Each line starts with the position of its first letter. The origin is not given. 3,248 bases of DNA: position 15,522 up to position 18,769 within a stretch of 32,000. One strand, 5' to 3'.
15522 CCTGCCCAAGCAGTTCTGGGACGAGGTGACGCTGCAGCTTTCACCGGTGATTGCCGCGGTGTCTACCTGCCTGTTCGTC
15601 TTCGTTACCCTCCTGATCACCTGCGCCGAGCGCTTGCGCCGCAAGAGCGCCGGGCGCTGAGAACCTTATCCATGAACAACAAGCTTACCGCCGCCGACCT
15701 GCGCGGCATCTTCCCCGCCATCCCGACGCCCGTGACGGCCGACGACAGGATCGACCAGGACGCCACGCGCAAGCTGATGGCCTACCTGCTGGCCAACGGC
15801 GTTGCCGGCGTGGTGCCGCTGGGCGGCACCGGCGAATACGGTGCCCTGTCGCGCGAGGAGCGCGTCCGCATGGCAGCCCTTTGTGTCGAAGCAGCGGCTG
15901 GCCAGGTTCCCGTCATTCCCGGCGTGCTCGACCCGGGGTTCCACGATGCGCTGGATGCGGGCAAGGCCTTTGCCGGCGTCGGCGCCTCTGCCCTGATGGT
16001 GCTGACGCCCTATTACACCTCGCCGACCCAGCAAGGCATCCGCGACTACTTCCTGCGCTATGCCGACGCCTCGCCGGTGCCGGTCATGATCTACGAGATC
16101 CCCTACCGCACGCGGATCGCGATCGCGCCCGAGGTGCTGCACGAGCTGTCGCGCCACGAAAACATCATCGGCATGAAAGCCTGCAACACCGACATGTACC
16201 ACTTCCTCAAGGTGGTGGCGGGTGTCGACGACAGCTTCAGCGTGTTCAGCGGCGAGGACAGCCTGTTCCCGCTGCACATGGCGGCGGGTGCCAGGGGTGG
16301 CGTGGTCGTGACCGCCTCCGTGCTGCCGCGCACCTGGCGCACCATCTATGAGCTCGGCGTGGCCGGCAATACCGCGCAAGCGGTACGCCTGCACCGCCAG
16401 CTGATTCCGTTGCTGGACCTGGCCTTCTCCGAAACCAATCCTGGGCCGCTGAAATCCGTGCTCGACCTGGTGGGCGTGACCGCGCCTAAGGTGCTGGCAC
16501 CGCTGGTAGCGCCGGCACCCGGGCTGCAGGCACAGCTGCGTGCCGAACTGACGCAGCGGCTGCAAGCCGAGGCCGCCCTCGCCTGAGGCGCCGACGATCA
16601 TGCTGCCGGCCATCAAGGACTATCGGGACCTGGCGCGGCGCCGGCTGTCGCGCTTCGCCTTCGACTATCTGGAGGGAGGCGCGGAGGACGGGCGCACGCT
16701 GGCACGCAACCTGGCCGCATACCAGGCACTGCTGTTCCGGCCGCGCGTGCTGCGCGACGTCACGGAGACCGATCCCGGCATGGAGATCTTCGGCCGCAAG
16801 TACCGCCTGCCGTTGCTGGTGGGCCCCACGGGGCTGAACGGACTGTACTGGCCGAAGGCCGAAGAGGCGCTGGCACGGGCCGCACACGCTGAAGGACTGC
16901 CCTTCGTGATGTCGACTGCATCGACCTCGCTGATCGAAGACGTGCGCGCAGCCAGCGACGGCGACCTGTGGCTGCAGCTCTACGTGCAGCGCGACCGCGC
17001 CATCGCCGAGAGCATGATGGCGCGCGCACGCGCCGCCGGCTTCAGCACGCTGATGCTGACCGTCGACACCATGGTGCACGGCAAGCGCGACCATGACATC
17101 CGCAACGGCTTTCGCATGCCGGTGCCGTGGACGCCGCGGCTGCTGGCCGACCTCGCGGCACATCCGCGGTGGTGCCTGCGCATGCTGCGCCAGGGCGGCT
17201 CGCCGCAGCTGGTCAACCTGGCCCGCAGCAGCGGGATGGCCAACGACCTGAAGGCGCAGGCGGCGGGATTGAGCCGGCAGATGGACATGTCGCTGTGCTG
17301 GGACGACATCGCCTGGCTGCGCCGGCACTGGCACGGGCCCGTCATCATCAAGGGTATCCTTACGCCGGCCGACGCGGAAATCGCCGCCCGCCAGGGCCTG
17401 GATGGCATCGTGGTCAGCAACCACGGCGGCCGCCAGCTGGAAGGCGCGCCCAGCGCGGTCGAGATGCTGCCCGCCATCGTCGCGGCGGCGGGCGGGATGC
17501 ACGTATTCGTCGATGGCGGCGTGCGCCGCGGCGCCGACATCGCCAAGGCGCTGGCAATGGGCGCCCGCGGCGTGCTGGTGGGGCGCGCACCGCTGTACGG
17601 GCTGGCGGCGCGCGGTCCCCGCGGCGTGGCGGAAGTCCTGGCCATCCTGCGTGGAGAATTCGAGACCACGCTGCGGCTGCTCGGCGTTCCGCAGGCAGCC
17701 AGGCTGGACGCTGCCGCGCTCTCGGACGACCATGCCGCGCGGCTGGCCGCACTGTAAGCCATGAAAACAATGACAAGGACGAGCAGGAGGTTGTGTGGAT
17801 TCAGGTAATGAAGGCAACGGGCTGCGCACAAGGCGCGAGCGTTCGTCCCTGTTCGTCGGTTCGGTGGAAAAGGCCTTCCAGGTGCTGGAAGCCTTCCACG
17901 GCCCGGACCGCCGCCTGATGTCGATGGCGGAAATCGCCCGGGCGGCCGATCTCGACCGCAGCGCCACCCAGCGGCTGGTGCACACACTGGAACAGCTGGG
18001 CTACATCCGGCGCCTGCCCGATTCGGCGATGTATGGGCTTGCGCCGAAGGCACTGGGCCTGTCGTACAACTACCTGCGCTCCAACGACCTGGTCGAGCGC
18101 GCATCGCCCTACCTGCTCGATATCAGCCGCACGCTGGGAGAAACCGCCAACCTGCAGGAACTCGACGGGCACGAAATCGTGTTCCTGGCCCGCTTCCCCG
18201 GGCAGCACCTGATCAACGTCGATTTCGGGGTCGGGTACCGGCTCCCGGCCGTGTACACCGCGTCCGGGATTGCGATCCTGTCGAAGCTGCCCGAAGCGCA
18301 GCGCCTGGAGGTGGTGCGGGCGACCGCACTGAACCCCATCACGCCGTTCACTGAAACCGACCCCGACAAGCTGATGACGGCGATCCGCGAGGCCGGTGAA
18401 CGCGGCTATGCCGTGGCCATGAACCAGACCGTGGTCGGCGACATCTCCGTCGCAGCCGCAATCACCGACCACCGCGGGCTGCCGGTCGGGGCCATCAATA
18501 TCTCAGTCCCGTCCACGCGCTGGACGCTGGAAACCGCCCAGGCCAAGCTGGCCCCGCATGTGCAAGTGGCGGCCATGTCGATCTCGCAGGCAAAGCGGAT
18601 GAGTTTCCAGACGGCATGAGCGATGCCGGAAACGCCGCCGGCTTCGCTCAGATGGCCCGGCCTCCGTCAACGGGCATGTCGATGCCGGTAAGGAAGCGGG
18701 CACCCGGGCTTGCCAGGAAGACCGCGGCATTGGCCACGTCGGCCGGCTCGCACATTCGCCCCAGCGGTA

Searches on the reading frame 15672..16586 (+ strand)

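Call 11: search_protein_families(library=pfam, proteins=[window:15672-16586:+])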
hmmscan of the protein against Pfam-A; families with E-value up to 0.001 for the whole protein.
window:15672-16586:+ (304 aa): 1 family
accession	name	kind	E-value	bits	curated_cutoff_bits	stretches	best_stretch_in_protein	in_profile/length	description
PF00701.28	DHDPS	-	2.5e-65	220.5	22.1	1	10-295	2-288/289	Dihydrodipicolinate synthetase family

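Call 25: search_protein_families(library=ncbifam, proteins=[window:15672-16586:+], max_evalue=1e-10)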
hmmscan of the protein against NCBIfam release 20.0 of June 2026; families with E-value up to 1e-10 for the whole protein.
window:15672-16586:+ (304 aa): 7 families
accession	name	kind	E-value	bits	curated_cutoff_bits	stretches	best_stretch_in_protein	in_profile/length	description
TIGR00674.1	dapA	equivalog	2.8e-63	213.4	206.15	1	13-294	2-284/286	4-hydroxy-tetrahydrodipicolinate synthase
TIGR02313.1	HpaI-NOT-DapA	exception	2.4e-54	184.1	396.7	1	10-294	1-287/294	2,4-dihydroxyhept-2-ene-1,7-dioic acid aldolase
NF003164.0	PRK04147.1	equivalog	1.8e-32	112.8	281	1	8-297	2-290/294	N-acetylneuraminate lyase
NF002958.0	PRK03620.1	subfamily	7.3e-30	103.8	278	1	19-295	20-298/307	5-dehydro-4-deoxyglucarate dehydratase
TIGR00683.1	nanA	equivalog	2.9e-24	85.9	382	1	10-279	1-271/293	N-acetylneuraminate lyase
NF040954.1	Arch_KDGaldase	equivalog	4.8e-23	81.9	390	1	16-251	6-235/288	bifunctional 2-dehydro-3-deoxy-phosphogluconate/2-dehydro-3-deoxy-6-phosphogalactonate aldolase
TIGR03249.1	KdgD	equivalog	9.8e-23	80.7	373.95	1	12-250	11-250/299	5-dehydro-4-deoxyglucarate dehydratase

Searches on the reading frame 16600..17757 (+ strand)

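Call 11: search_protein_families(library=pfam, proteins=[window:16600-17757:+])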
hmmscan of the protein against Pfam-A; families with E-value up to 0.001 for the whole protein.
window:16600-17757:+ (385 aa): 3 families
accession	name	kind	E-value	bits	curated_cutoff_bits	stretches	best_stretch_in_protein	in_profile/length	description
PF01070.24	FMN_dh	-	1.3e-134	449.1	24.9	1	12-374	1-348/350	FMN-dependent dehydrogenase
PF00478.31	IMPDH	-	1.3e-05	24.8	25.6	1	294-329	202-237/345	IMP dehydrogenase / GMP reductase domain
PF01645.23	Glu_synthase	-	0.00035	20.3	20.4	1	300-334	276-310/369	Conserved region in glutamate synthase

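Call 25: search_protein_families(library=ncbifam, proteins=[window:16600-17757:+], max_evalue=1e-10)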
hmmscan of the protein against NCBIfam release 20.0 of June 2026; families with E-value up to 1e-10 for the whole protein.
window:16600-17757:+ (385 aa): 4 families
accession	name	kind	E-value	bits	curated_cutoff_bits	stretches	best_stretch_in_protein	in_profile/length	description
NF008398.0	PRK11197.1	subfamily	4.7e-102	341.6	376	1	4-377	5-378/381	L-lactate dehydrogenase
NF033901.1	L_lactate_LldD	exception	7.9e-89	298.3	550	1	4-374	5-375/377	FMN-dependent L-lactate dehydrogenase LldD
TIGR03966.1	actino_HemFlav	equivalog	3.2e-77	259.8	470.85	1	7-364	10-367/385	pre-mycofactocin synthase MftD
TIGR02708.1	L_lactate_ox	equivalog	4.3e-54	183.9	645.5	2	232-367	215-351/367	L-lactate oxidase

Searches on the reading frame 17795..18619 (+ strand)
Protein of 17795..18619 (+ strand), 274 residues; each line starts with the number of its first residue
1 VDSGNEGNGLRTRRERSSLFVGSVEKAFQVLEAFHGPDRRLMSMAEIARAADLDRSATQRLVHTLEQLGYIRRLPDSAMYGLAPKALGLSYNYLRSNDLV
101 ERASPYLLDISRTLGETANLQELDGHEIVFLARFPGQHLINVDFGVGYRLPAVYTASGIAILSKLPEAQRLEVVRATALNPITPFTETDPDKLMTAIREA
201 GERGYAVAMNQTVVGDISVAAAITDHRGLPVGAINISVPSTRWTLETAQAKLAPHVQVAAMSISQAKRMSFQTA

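Call 11: search_protein_families(library=pfam, proteins=[window:17795-18619:+])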
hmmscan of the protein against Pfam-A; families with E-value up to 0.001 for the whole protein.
window:17795-18619:+ (274 aa): 4 families
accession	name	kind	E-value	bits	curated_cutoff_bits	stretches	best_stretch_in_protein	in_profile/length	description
PF01614.24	IclR_C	-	2e-30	106.1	24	1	92-264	2-173/174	Bacterial transcriptional regulator IclR C-terminal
PF09339.16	HTH_IclR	-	1e-14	54.5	22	1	23-74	1-51/52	IclR helix-turn-helix domain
PF12802.13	MarR_2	-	4.6e-08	33.5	27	1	29-76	9-55/61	MarR family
PF01047.28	MarR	-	6.4e-06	26.4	24.6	1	42-76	18-52/59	MarR family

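Call 25: search_protein_families(library=ncbifam, proteins=[window:17795-18619:+], max_evalue=1e-10)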
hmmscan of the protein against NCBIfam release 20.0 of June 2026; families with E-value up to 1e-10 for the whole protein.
window:17795-18619:+ (274 aa): 7 families
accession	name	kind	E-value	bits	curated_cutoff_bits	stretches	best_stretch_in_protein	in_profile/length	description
TIGR02431.1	pcaR_pcaU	subfamily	2.4e-56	190.8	284.75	1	20-265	4-246/248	beta-ketoadipate pathway transcriptional regulators, PcaR/PcaU/PobR family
NF045644.1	TransRegBhcR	equivalog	2e-36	125.7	350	1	16-266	17-264/267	HTH-type transcriptional regulator BhcR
NF011671.1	PRK15090.1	equivalog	3.1e-25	88.9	275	1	21-265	10-251/256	DNA-binding transcriptional regulator KdgR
NF008601.2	PRK11569.1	equivalog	7.5e-25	87.6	380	1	21-264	26-269/276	glyoxylate bypass operon transcriptional repressor IclR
NF007548.0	PRK10163.1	equivalog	2.1e-21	76.3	406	1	42-247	41-246/271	HTH-type transcriptional repressor AllR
NF007339.0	PRK09834.1-1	equivalog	2.2e-14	53.4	299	1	42-266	39-265/271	DNA-binding transcriptional regulator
NF007341.0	PRK09834.1-3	equivalog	1.5e-12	47.2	269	1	24-266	10-257/274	DNA-binding transcriptional regulator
